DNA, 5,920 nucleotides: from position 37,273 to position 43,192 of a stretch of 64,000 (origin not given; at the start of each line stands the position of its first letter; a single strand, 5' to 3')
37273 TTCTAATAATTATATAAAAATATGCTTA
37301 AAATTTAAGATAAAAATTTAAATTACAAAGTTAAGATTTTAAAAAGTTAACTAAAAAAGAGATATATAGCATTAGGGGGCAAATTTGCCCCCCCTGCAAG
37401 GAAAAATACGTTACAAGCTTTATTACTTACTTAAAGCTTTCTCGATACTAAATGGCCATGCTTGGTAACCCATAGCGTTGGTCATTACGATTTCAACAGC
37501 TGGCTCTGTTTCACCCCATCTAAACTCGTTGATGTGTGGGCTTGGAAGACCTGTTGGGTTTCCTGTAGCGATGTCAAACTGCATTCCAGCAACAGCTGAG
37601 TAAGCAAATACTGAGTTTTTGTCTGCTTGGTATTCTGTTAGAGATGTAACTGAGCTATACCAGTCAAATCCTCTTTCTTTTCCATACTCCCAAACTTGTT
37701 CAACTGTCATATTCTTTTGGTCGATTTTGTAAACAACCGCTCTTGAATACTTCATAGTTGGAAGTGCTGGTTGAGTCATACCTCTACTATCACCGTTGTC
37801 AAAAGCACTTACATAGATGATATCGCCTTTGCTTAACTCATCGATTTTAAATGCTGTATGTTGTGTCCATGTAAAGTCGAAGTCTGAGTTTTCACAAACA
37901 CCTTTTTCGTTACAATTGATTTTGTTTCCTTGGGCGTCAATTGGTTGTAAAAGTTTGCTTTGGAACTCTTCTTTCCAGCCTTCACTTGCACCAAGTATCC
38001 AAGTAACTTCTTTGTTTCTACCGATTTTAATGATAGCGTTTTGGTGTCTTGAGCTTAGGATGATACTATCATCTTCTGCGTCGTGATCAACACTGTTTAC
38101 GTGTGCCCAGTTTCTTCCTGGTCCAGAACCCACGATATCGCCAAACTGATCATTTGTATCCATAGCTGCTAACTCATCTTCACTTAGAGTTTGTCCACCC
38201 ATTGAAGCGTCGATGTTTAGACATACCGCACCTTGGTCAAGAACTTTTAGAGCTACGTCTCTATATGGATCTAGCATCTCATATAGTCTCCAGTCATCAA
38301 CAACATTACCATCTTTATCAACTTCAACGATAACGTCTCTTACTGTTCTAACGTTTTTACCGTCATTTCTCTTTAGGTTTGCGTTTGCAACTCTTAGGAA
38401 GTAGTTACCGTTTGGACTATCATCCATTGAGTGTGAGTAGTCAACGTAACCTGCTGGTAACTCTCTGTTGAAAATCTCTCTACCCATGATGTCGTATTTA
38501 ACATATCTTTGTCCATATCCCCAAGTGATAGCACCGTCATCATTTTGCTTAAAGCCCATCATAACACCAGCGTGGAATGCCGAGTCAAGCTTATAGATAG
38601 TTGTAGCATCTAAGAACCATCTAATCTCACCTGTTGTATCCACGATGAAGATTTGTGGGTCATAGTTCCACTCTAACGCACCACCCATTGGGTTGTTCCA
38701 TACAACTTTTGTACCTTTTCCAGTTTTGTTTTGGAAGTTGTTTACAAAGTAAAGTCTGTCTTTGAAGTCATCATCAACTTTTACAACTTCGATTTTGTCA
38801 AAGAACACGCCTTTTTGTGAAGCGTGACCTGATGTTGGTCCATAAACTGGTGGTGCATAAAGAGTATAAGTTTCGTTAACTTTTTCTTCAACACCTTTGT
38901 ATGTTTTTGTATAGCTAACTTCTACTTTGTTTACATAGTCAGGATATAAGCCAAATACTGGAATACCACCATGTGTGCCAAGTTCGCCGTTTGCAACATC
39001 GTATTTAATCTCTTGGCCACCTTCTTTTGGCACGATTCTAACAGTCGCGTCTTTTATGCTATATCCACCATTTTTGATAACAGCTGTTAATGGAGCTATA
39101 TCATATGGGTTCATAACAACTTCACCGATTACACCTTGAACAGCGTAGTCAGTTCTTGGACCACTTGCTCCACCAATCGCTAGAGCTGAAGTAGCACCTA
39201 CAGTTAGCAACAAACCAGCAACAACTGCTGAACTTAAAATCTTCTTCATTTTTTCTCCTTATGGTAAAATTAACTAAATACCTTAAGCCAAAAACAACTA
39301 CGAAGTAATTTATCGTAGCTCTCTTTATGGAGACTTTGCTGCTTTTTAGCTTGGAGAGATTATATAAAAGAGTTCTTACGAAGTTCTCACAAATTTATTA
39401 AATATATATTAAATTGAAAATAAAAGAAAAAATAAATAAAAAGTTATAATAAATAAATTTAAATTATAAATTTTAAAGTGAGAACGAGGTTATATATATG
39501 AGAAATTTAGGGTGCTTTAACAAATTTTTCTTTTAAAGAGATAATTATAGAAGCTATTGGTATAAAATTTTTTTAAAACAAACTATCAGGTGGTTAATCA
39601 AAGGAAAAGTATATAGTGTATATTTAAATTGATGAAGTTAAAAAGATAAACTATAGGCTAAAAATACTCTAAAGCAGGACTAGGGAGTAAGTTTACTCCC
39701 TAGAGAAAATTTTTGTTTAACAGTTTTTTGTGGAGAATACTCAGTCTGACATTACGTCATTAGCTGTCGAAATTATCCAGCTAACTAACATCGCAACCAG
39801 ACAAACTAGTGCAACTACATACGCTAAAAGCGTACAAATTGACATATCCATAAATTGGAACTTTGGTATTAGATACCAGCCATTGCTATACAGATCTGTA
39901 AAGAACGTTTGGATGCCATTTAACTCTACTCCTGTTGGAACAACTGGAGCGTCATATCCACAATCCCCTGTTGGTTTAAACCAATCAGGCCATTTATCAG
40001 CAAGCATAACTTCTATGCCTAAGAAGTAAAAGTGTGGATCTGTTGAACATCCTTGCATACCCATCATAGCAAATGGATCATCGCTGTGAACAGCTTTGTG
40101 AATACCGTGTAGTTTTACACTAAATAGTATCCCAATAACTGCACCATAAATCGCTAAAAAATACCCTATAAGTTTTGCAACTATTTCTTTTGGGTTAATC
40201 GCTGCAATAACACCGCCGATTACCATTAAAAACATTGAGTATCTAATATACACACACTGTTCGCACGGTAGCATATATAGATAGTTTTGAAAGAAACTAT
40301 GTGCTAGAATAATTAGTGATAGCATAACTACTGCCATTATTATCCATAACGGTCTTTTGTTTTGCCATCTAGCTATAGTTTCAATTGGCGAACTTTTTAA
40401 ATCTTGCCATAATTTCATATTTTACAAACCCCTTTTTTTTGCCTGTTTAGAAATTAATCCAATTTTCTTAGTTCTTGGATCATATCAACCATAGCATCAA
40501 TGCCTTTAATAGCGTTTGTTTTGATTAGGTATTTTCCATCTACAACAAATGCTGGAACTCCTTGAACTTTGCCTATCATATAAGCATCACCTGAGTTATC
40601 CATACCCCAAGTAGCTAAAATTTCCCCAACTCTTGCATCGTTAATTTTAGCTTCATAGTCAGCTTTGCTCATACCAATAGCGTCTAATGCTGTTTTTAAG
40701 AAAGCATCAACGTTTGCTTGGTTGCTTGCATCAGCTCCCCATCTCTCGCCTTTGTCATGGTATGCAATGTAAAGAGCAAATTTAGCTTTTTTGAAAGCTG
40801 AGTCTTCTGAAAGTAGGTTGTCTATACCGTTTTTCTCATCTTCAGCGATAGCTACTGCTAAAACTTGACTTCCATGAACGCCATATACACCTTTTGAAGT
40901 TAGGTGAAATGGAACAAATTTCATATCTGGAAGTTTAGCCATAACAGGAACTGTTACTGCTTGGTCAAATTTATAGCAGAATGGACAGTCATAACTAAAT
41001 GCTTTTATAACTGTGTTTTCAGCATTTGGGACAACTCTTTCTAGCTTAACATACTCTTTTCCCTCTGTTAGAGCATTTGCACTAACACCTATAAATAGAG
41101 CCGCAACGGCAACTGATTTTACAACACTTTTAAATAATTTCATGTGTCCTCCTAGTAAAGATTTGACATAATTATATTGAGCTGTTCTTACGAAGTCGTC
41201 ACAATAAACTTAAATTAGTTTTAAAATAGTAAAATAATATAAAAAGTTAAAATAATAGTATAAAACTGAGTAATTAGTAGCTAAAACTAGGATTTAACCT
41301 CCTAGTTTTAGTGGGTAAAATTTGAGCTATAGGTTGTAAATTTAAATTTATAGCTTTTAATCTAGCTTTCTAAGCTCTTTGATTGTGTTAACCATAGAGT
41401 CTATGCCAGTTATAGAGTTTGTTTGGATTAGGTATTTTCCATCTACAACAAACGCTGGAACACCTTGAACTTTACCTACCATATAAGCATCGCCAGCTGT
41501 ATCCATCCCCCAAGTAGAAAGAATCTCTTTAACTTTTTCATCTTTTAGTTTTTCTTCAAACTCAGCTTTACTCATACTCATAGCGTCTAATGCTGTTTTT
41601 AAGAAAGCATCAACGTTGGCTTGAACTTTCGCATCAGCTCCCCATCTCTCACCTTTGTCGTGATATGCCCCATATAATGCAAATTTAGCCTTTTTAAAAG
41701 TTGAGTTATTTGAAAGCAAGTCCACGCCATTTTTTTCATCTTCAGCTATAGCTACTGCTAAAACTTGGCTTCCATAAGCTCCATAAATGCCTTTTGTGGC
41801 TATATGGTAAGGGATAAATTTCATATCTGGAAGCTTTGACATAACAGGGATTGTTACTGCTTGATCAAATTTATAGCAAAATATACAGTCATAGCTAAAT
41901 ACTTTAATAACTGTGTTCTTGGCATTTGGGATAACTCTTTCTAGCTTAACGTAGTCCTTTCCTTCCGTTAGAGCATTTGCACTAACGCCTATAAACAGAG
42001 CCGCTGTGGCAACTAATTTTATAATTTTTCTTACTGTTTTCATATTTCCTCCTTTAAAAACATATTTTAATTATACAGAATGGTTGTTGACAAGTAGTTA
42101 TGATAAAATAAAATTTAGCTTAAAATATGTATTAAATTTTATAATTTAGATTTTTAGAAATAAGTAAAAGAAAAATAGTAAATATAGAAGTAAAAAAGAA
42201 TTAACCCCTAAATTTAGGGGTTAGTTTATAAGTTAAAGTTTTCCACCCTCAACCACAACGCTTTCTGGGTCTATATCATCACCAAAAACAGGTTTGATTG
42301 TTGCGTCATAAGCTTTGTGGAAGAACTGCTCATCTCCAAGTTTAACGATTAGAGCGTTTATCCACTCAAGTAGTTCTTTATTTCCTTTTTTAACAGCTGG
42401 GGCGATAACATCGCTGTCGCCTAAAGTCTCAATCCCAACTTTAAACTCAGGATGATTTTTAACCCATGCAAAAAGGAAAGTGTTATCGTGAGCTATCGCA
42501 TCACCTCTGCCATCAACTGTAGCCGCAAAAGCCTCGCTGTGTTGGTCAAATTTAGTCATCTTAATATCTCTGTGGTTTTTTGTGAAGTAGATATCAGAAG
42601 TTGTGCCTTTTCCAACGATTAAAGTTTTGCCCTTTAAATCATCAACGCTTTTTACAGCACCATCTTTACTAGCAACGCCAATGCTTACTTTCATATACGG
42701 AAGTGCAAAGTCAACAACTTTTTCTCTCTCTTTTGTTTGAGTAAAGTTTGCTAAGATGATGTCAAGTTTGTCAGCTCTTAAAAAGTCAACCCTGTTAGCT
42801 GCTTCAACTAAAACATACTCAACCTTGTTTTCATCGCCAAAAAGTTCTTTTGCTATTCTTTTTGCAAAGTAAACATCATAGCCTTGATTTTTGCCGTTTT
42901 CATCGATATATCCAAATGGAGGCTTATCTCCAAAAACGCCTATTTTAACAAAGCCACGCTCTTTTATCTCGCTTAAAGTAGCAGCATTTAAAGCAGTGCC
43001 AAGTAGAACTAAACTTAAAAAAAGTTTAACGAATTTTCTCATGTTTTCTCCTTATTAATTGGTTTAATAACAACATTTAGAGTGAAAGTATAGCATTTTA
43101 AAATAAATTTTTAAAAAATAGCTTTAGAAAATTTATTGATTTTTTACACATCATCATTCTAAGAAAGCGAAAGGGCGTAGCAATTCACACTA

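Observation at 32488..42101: Duplicated arylsulfotransferase/DsbL locus with its own two-component system: candidate undescribed regulon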

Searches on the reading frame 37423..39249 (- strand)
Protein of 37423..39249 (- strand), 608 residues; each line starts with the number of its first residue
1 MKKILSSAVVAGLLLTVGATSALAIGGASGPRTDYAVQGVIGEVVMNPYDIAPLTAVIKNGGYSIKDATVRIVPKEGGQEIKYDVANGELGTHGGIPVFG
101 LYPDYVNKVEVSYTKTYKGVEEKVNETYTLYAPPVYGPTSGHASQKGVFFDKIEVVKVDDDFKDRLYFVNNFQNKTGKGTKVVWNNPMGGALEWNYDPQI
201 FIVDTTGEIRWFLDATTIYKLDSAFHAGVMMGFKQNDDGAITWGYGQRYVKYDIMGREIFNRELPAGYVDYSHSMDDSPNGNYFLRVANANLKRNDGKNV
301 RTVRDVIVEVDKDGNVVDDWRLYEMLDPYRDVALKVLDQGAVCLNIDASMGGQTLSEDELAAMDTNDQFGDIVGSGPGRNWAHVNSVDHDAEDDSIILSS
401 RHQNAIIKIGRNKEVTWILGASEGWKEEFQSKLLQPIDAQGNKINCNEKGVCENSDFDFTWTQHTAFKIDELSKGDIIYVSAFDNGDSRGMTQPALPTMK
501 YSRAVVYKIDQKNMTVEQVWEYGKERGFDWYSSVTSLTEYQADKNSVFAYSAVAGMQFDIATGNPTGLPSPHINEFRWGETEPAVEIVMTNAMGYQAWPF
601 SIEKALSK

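Call 3: search_protein_families(library=pfam, proteins=[window:37423-39249:-])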
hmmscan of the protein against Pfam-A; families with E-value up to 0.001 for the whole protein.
window:37423-39249:- (608 aa): 3 families
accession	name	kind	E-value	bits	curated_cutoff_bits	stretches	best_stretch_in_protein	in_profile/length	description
PF05935.17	Arylsulfotrans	-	1.2e-135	452.8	24.2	1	153-595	2-373/374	Arylsulfotransferase (ASST)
PF17425.8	Arylsulfotran_N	-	2.4e-28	98.5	24.2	1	44-133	2-88/88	Arylsulfotransferase Ig-like domain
PF14269.12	Arylsulfotran_2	-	2e-06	27.8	27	1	240-422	17-185/301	Arylsulfotransferase (ASST)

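Call 4: search_protein_families(library=ncbifam, proteins=[window:37423-39249:-])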
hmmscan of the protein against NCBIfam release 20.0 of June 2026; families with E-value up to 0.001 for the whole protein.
window:37423-39249:- (608 aa): 0 families

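Call 30: search_solved_structures(query=window:37423-39249:-, show_alignments=1)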
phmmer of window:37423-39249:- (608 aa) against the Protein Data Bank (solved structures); distinct sequences matched with E-value up to 0.001: 2.
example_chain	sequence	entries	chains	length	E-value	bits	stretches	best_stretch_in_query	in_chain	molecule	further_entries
3elq_A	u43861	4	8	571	1.2e-140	473.2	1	39-587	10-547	Arylsulfate sulfotransferase | Arylsulfate sulfotransferase AssT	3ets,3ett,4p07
4p04_A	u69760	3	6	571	1.4e-139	469.7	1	39-587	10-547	Arylsulfate sulfotransferase AssT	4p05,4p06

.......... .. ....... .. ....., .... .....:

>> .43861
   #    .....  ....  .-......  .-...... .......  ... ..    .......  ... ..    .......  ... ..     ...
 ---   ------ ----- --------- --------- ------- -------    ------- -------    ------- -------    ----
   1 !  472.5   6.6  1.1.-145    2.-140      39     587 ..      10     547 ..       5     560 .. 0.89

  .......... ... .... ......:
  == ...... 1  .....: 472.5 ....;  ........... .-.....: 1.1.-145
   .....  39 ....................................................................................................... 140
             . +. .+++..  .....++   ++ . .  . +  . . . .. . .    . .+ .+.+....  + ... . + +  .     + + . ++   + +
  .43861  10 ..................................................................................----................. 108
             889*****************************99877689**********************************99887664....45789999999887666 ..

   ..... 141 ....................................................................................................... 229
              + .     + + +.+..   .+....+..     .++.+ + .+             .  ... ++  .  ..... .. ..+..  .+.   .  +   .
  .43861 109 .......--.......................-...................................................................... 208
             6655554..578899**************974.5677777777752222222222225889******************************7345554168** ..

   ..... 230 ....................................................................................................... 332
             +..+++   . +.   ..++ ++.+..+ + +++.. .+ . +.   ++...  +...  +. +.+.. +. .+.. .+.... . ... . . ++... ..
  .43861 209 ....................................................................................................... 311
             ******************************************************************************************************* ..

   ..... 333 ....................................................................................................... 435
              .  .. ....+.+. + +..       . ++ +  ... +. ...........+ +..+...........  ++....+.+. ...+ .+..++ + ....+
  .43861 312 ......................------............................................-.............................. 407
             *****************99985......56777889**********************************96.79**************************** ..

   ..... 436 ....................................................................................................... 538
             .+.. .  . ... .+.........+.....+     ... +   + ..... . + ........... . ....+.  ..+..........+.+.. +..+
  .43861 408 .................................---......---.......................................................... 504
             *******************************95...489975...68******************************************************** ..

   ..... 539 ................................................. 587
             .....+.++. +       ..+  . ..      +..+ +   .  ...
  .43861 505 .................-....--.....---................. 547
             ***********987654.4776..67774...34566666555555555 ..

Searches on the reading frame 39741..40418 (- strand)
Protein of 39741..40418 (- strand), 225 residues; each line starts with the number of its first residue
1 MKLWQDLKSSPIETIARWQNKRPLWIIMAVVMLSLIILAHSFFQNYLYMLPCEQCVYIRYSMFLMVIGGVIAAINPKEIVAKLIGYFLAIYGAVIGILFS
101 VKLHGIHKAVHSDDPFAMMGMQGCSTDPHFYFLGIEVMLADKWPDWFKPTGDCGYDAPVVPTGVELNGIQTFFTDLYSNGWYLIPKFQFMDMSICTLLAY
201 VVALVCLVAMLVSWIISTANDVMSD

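Call 3: search_protein_families(library=pfam, proteins=[window:39741-40418:-])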
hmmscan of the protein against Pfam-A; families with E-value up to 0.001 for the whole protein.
window:39741-40418:- (225 aa): 1 family
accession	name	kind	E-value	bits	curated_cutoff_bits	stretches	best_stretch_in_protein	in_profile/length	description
PF02600.21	DsbB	-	4.3e-18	66.6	22.1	1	21-210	1-146/148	Disulfide bond formation protein DsbB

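Call 4: search_protein_families(library=ncbifam, proteins=[window:39741-40418:-])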
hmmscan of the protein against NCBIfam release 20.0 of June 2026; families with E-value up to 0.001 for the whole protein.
window:39741-40418:- (225 aa): 4 families
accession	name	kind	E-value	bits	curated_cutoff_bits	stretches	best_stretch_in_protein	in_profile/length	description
NF003304.0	PRK04307.1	equivalog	8.8e-97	322.7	212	1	2-219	4-216/221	protein-disulfide oxidoreductase DsbI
NF002485.0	PRK01749.1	equivalog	4.2e-15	56.2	157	1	14-154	4-132/177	disulfide bond formation protein DsbB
NF002849.0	PRK03113.1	subfamily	0.00059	20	124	1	25-126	9-106/139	disulfide oxidoreductase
NF002552.0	PRK02110.1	equivalog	0.00079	19.2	138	1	16-101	6-89/169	disulfide bond formation protein B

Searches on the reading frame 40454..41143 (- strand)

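Call 3: search_protein_families(library=pfam, proteins=[window:40454-41143:-])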
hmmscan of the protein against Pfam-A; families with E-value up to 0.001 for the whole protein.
window:40454-41143:- (229 aa): 2 families
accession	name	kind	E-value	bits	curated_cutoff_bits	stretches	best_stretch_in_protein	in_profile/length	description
PF01323.26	DSBA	-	3.2e-07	30.8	25.6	1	46-216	3-181/191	DSBA-like thioredoxin domain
PF13462.12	Thioredoxin_4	-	7e-06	26.8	23.2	0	119-220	77-164/165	Thioredoxin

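Call 4: search_protein_families(library=ncbifam, proteins=[window:40454-41143:-])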
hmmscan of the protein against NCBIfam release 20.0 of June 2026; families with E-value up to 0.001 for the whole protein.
window:40454-41143:- (229 aa): 2 families
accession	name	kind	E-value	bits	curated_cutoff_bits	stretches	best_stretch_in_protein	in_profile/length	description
NF008198.0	PRK10954.1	equivalog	2.8e-17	63.1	279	1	10-108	7-107/207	thiol:disulfide interchange protein DsbA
NF047695.1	ThlDiSintDsbAHaem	equivalog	4.9e-15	55.5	290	1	7-215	5-187/206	thiol:disulfide interchange protein DsbA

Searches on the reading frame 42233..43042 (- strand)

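Call 3: search_protein_families(library=pfam, proteins=[window:42233-43042:-])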
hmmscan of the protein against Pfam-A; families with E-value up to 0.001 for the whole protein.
window:42233-43042:- (269 aa): 2 families
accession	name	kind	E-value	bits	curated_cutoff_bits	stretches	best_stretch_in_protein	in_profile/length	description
PF00497.25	SBP_bac_3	-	1e-26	93.7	26.4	1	32-245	1-126/132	Bacterial extracellular solute-binding proteins, family 3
PF10613.14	Lig_chan-Glu_bd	-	6.9e-06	26.6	30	1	90-124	76-110/115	Ligated ion channel L-glutamate- and glycine-binding site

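Call 4: search_protein_families(library=ncbifam, proteins=[window:42233-43042:-])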
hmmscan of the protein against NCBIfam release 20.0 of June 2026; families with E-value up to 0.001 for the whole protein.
window:42233-43042:- (269 aa): 14 families
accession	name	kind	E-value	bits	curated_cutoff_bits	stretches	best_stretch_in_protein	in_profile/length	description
TIGR01096.1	3A0103s03R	subfamily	6.1e-36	124.2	256.35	1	9-232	4-233/250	lysine/arginine/ornithine ABC transporter substrate-binding protein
NF008426.0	PRK11260.1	equivalog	3.1e-27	95.5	312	1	19-237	30-248/266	cystine ABC transporter substrate-binding protein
NF008885.0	PRK11917.1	equivalog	2.7e-26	92.7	373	1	17-199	25-213/259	bifunctional adhesin/ABC transporter aspartate/glutamate-binding protein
NF041765.1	ArtJ_Ecoli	equivalog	6.6e-24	84.8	510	1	17-243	8-235/243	arginine ABC transporter substrate-binding protein ArtJ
NF011583.0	PRK15007.1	subfamily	1e-22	80.7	358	1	32-246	23-238/243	arginine ABC transporter substrate-binding protein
NF041764.1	ArtI_Ecoli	equivalog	3.5e-22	79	522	1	17-246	9-238/243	arginine ABC transporter substrate-binding protein ArtI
NF007029.0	PRK09495.1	equivalog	2.6e-19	70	303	1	24-246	20-240/248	glutamine ABC transporter substrate-binding protein GlnH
NF008063.0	PRK10797.1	subfamily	7.1e-16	58.2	375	1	19-190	29-209/302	glutamate/aspartate ABC transporter substrate-binding protein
TIGR04262.1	orph_peri_GRRM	subfamily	2.2e-14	53.4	190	1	31-235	2-209/257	extracellular substrate binding-like orphan protein GrrP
TIGR02995.1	ectoine_ehuB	equivalog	1.2e-11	44.4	190.9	1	15-238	18-249/275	ectoine/hydroxyectoine ABC transporter substrate-binding protein EhuB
NF008112.0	PRK10859.1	equivalog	1.6e-11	43.3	354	1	19-230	32-246/483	membrane-bound lytic murein transglycosylase MltF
NF011965.0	PRK15437.1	equivalog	2.2e-09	37.3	459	1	6-187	5-184/260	histidine ABC transporter substrate-binding protein HisJ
NF011586.0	PRK15010.1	equivalog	1.7e-08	34.4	440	1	7-186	6-183/260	lysine/arginine/ornithine ABC transporter substrate-binding protein ArgT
NF052427.1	StpK7MSMEG_1200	equivalog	3.4e-08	32.4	900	1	20-147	352-475/601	serine/threonine protein kinase StpK7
